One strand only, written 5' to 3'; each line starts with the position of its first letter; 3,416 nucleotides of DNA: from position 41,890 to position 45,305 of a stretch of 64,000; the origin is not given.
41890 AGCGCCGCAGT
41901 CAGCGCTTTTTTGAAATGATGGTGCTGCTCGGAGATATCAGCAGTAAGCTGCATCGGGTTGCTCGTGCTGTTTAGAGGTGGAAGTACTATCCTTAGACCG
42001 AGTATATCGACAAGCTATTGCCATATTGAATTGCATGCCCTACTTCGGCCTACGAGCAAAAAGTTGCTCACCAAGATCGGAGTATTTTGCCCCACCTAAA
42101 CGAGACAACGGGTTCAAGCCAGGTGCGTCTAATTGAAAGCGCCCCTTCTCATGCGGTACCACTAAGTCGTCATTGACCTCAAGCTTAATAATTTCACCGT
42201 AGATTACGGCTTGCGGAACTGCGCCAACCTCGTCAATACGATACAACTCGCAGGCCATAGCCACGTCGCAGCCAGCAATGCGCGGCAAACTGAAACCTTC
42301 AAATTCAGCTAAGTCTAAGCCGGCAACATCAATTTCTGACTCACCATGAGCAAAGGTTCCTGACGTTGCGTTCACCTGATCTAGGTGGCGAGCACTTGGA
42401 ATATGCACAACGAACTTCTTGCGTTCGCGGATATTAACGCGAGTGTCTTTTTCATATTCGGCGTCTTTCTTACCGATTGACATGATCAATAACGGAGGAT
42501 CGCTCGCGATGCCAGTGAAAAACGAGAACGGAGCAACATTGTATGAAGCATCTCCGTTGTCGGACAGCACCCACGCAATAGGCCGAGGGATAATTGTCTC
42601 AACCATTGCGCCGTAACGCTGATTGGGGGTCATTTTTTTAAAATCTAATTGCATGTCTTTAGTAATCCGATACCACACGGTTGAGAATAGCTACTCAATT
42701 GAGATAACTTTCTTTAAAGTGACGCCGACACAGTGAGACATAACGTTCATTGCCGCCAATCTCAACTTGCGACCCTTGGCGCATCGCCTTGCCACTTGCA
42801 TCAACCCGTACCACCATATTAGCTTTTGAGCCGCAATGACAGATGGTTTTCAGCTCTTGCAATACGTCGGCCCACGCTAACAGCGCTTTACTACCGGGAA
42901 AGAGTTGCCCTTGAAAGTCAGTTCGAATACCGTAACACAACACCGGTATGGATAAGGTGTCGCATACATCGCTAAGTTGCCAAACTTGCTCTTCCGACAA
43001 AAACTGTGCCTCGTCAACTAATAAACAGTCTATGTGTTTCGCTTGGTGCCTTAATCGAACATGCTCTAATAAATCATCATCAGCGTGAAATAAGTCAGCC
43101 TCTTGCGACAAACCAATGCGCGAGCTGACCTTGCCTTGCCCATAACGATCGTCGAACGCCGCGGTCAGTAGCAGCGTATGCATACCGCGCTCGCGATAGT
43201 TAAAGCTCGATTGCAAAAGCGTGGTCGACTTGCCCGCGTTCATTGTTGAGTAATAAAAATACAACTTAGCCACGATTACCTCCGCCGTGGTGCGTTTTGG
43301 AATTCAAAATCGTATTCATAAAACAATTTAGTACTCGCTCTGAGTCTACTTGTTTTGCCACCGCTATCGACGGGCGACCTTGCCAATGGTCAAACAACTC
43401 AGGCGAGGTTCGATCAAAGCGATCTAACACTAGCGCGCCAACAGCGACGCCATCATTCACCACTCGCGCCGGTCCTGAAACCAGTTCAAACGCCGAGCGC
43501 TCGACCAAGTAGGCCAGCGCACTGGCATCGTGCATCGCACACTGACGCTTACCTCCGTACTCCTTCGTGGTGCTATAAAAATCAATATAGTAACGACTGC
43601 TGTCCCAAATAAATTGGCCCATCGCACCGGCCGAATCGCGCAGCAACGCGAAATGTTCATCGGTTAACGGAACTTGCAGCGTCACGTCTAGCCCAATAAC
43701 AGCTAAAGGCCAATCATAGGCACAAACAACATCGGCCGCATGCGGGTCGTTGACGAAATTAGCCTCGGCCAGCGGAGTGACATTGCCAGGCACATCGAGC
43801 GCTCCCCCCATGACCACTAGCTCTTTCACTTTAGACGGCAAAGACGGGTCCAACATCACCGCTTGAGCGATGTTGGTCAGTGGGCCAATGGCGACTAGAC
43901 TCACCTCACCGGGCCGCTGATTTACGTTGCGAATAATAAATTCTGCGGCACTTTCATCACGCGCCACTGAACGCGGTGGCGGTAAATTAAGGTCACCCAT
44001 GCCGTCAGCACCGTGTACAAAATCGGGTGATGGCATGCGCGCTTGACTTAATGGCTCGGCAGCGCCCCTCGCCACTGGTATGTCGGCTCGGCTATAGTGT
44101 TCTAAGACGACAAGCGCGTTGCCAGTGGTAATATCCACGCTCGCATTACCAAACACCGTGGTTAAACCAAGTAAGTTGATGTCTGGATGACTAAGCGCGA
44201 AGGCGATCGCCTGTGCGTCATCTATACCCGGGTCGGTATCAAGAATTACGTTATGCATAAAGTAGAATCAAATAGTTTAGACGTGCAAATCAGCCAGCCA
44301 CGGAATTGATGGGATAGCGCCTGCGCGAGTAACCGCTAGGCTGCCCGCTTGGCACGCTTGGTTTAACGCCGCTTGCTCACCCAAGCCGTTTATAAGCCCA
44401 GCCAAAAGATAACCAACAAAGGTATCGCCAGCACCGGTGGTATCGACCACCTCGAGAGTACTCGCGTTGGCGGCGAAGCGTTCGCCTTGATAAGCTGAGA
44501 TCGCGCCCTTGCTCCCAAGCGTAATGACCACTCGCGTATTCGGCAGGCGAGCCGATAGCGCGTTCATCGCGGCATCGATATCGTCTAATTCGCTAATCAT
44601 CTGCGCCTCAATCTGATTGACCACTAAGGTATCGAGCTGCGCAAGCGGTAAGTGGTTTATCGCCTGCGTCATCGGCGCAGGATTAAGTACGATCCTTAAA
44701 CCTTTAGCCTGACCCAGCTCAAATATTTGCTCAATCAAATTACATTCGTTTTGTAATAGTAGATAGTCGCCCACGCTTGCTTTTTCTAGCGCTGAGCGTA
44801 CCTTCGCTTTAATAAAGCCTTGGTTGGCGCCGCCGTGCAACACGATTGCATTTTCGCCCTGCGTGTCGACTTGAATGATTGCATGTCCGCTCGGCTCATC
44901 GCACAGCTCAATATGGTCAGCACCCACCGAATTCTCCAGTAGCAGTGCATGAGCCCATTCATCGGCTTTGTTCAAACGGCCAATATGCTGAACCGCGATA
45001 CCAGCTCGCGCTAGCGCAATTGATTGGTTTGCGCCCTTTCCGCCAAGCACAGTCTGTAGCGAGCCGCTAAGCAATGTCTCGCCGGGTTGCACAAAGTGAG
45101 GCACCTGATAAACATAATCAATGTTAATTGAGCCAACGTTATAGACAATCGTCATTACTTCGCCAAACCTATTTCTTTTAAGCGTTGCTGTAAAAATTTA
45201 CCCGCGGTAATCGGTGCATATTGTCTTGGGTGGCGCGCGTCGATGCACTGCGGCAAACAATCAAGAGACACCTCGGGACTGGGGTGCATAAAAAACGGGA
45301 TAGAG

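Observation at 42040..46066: Possible bacterial deoxynucleoside 2'-hydroxylase (or thymine hydroxylase) salvage operon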

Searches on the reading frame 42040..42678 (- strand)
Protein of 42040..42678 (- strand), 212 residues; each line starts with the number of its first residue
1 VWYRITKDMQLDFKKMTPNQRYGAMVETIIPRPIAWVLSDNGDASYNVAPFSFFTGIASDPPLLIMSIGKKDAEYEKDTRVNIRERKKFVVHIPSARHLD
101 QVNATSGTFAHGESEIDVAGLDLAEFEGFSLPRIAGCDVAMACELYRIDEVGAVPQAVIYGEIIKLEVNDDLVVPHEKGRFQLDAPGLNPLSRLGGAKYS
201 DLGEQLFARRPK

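Call 3: search_protein_families(library=pfam, proteins=[window:42040-42678:-])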
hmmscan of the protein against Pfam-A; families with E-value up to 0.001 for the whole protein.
window:42040-42678:- (212 aa): 1 family
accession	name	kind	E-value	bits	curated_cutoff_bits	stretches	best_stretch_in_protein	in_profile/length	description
PF01613.24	Flavin_Reduct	-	2.6e-19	70.3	27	1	30-171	4-136/153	Flavin reductase like domain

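Call 4: search_protein_families(library=ncbifam, proteins=[window:42040-42678:-])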
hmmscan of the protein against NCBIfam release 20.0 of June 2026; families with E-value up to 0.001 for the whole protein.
window:42040-42678:- (212 aa): 0 families

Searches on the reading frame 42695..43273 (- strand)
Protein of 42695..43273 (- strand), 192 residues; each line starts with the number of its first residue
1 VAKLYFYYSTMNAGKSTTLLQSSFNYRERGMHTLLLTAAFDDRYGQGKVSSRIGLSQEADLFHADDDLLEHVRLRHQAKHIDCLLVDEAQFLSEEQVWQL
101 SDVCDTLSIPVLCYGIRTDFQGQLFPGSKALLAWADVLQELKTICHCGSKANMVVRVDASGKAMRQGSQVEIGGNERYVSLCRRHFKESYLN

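Call 3: search_protein_families(library=pfam, proteins=[window:42695-43273:-])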
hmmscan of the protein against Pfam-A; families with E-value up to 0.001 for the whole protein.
window:42695-43273:- (192 aa): 1 family
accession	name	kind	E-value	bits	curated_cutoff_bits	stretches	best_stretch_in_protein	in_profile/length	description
PF00265.24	TK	-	4.5e-53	180.1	20.6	1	2-186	1-176/176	Thymidine kinase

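Call 4: search_protein_families(library=ncbifam, proteins=[window:42695-43273:-])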
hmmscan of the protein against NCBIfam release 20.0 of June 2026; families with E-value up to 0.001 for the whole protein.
window:42695-43273:- (192 aa): 5 families
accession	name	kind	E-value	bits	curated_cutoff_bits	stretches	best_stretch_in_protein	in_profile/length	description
NF003300.0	PRK04296.1-5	equivalog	1.1e-93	312.5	195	1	1-189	1-190/194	thymidine kinase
NF003298.0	PRK04296.1-3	equivalog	3e-88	294.8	375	1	1-189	1-189/205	thymidine kinase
NF003299.0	PRK04296.1-4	equivalog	1.5e-59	201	284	1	1-188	1-186/191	thymidine kinase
NF003297.0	PRK04296.1-2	equivalog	9.2e-48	162.7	252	1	1-189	1-196/216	thymidine kinase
NF003296.0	PRK04296.1-1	equivalog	7e-27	94.7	183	1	10-188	16-189/195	thymidine kinase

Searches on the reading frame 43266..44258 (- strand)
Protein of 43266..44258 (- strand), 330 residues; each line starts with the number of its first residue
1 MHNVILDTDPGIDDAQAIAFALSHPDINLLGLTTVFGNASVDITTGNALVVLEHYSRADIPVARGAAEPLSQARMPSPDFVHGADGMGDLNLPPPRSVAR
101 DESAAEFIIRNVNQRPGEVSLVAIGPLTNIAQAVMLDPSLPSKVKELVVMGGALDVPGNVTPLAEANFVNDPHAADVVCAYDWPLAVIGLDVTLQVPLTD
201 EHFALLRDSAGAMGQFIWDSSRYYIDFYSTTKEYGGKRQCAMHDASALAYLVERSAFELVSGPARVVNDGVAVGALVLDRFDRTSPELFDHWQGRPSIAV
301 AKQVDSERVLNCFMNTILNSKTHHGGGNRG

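Call 3: search_protein_families(library=pfam, proteins=[window:43266-44258:-])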
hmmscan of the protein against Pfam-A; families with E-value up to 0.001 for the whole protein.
window:43266-44258:- (330 aa): 1 family
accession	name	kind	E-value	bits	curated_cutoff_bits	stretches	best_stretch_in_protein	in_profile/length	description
PF01156.24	IU_nuc_hydro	-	2.2e-88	297.2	34.2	1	4-310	1-296/297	Inosine-uridine preferring nucleoside hydrolase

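Call 4: search_protein_families(library=ncbifam, proteins=[window:43266-44258:-])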
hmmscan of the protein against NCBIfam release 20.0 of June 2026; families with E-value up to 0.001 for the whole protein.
window:43266-44258:- (330 aa): 4 families
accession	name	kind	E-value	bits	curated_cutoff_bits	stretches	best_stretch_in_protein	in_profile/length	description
NF008036.0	PRK10768.1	equivalog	3.5e-62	210.3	382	1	3-317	4-300/304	ribonucleoside hydrolase RihC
NF052221.1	UridNuclsHydUriH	equivalog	1e-55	189.1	450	1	4-279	2-276/310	uridine-preferring nucleoside hydrolase UriH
NF007761.0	PRK10443.1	equivalog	3.2e-52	177.5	433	1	2-284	3-282/311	pyrimidine-specific ribonucleoside hydrolase RihA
NF007417.0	PRK09955.1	equivalog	3.9e-44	150.8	459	1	3-279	5-276/313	ribosylpyrimidine nucleosidase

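Call 41: search_solved_structures(query=window:43266-44258:-, max_evalue=1e-30, show_alignments=2)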
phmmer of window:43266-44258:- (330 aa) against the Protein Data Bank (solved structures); distinct sequences matched with E-value up to 1e-30: 18.
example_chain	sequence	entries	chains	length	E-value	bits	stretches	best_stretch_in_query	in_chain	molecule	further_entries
4kpo_A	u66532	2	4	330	8.1e-72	245.8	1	3-311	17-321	Nucleoside N-ribohydrolase 3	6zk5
6zk1_A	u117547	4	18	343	6.1e-70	239.6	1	4-313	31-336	Pyrimidine-specific ribonucleoside hydrolase rihA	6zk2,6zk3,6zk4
4kpn_A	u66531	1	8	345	1.5e-61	212.1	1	3-313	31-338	Nucleoside N-ribohydrolase 1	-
6ba1_A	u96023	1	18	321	5.3e-48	167.5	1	2-270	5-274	Inosine-uridine preferring nucleoside hydrolase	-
6ba0_A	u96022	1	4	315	2.9e-45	158.5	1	2-278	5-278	Cytidine/uridine-specific hydrolase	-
5tsq_A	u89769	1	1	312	4.3e-43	151.4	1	3-287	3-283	IUnH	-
4wr2_A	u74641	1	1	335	3.7e-42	148.3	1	4-284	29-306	Pyrimidine-specific ribonucleoside hydrolase RihA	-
8ctm_A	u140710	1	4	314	5.6e-42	147.8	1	3-279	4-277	Inosine-uridine preferring nucleoside hydrolase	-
1ezr_A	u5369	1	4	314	1.5e-41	146.3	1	3-279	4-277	NUCLEOSIDE HYDROLASE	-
1q8f_A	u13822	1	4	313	2.9e-41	145.4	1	3-280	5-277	Pyrimidine nucleoside hydrolase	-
3mkm_A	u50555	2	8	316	3e-41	145.4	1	3-280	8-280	Putative uncharacterized protein YeiK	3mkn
3b9x_A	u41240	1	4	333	3.5e-41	145.1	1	3-280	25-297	Pyrimidine-specific ribonucleoside hydrolase rihB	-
1mas_A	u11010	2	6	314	6.1e-41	144.3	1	3-282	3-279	INOSINE-URIDINE NUCLEOSIDE N-RIBOHYDROLASE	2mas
3t8j_A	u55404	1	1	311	1.1e-37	133.6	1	2-307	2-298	Purine nucleosidase, (IunH-1)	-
3g5i_A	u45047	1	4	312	2.1e-37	132.7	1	4-270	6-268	Pyrimidine-specific ribonucleoside hydrolase rihA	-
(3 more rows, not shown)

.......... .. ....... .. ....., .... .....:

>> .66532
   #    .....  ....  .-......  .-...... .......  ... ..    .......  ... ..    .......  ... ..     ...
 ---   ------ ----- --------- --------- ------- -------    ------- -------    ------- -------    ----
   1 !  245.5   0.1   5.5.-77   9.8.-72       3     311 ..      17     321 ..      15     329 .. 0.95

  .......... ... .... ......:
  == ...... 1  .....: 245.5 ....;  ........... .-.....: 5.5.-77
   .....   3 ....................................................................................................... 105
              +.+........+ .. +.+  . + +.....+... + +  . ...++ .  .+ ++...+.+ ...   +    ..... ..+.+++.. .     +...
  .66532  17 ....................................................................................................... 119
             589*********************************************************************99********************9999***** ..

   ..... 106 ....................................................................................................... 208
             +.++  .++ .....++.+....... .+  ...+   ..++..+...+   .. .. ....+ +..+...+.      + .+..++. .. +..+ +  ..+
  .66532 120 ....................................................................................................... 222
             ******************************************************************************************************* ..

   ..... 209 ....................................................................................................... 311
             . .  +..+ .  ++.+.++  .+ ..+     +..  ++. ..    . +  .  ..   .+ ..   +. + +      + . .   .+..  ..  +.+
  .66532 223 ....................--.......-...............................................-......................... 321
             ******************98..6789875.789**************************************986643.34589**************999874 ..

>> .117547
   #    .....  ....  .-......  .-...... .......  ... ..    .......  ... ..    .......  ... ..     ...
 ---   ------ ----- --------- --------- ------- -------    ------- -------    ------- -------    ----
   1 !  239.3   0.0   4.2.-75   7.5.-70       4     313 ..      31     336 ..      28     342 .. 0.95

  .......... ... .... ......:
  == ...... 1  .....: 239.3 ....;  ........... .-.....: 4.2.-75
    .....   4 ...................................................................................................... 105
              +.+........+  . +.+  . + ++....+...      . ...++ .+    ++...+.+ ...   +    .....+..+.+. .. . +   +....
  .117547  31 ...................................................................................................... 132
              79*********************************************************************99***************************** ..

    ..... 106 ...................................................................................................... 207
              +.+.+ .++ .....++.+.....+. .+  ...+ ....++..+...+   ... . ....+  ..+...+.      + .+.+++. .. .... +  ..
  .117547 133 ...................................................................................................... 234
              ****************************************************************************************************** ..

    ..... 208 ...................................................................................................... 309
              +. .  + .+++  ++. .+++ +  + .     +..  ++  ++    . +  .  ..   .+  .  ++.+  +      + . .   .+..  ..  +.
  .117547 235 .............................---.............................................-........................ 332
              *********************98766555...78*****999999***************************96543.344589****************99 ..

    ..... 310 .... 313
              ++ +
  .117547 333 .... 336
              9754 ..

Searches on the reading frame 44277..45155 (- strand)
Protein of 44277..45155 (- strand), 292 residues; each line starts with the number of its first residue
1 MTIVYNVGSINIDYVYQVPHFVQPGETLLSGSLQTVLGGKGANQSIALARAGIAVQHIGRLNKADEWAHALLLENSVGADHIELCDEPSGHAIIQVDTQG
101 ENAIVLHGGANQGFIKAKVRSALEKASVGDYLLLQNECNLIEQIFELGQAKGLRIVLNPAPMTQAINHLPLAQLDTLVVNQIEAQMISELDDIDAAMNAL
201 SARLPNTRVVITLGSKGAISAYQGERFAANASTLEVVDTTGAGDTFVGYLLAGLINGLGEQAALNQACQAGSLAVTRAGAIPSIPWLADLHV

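Call 3: search_protein_families(library=pfam, proteins=[window:44277-45155:-])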
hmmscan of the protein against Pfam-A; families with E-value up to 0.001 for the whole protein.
window:44277-45155:- (292 aa): 1 family
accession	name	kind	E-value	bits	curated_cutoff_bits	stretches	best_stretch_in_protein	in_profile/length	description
PF00294.29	PfkB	-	3.9e-41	141.8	25.8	1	6-286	6-301/302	pfkB family carbohydrate kinase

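Call 4: search_protein_families(library=ncbifam, proteins=[window:44277-45155:-])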
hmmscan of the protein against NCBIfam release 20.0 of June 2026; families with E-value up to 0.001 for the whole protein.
window:44277-45155:- (292 aa): 24 families
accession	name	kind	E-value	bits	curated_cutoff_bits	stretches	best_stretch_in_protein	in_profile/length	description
TIGR02152.1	D_ribokin_bact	equivalog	2e-64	217.8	299.65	1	7-290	4-296/298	ribokinase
NF008353.0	PRK11142.1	equivalog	9.8e-54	182.9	341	1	7-289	8-298/307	ribokinase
TIGR03168.1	1-PFK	subfamily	9.4e-21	74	216.4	2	189-280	197-288/305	hexose kinase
NF006957.1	PRK09434.1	equivalog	1.8e-20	73.7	450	1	170-290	176-302/302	fructokinase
TIGR03828.1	pfkB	equivalog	1.3e-19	70.3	292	2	205-283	212-291/305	1-phosphofructokinase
NF053626.1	RibKinHalex1628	equivalog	3.6e-19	69.3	330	1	1-280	1-278/293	ATP-dependent ribose-1-phosphate kinase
NF041134.1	R1P_kin_Thcocales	equivalog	7.6e-18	64.9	500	1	5-281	4-269/291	ADP-dependent ribose-1-phosphate kinase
TIGR04382.1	myo_inos_iolC_N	equivalog_domain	7.2e-16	58.3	300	1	171-290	186-305/309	5-dehydro-2-deoxygluconokinase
NF040938.1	KDG_KDGal_kin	equivalog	7.9e-16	58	400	1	169-290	179-299/305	bifunctional 2-dehydro-3-deoxygluconokinase/2-dehydro-3-deoxygalactonokinase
NF041320.1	pfkB_Halo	equivalog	6.6e-13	48.7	400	1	185-280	188-282/302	1-phosphofructokinase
NF007321.0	PRK09813.1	equivalog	6.3e-12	45.5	247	1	39-279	25-259/261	fructoselysine 6-kinase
NF049991.1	TagKinase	equivalog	1.1e-11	44.1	420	1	162-285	184-306/321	tagatose kinase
TIGR02198.1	rfaE_dom_I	equivalog_domain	2.4e-11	43.4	345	1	177-280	194-302/315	D-glycero-beta-D-manno-heptose-7-phosphate kinase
NF007068.0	PRK09513.1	equivalog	6e-11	42.1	432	1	184-278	196-289/312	1-phosphofructokinase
NF041332.1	KDG_KDGal_kin_Halo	equivalog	6.1e-11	42.3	440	1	171-280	187-297/320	bifunctional 2-dehydro-3-deoxygluconokinase/2-dehydro-3-deoxygalactonokinase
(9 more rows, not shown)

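Call 42: search_solved_structures(query=window:44277-45155:-, max_evalue=1e-30, show_alignments=2)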
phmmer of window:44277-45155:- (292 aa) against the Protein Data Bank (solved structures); distinct sequences matched with E-value up to 1e-30: 6.
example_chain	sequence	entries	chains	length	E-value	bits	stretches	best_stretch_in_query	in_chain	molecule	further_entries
6znx_A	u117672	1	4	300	7.3e-42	147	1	5-288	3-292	Ribokinase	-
8cqx_A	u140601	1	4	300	2.7e-41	145.2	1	5-288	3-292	Ribokinase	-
6cw5_A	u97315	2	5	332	1.8e-38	135.9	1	8-287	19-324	Ribokinase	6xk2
4x8f_A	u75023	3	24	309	4.1e-35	124.9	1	6-290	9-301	Ribokinase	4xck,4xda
1gqt_A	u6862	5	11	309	7.7e-35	124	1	7-290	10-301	RIBOKINASE | PROTEIN (RIBOKINASE)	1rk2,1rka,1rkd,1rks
3ry7_A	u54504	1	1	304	1.2e-31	113.5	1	6-290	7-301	Ribokinase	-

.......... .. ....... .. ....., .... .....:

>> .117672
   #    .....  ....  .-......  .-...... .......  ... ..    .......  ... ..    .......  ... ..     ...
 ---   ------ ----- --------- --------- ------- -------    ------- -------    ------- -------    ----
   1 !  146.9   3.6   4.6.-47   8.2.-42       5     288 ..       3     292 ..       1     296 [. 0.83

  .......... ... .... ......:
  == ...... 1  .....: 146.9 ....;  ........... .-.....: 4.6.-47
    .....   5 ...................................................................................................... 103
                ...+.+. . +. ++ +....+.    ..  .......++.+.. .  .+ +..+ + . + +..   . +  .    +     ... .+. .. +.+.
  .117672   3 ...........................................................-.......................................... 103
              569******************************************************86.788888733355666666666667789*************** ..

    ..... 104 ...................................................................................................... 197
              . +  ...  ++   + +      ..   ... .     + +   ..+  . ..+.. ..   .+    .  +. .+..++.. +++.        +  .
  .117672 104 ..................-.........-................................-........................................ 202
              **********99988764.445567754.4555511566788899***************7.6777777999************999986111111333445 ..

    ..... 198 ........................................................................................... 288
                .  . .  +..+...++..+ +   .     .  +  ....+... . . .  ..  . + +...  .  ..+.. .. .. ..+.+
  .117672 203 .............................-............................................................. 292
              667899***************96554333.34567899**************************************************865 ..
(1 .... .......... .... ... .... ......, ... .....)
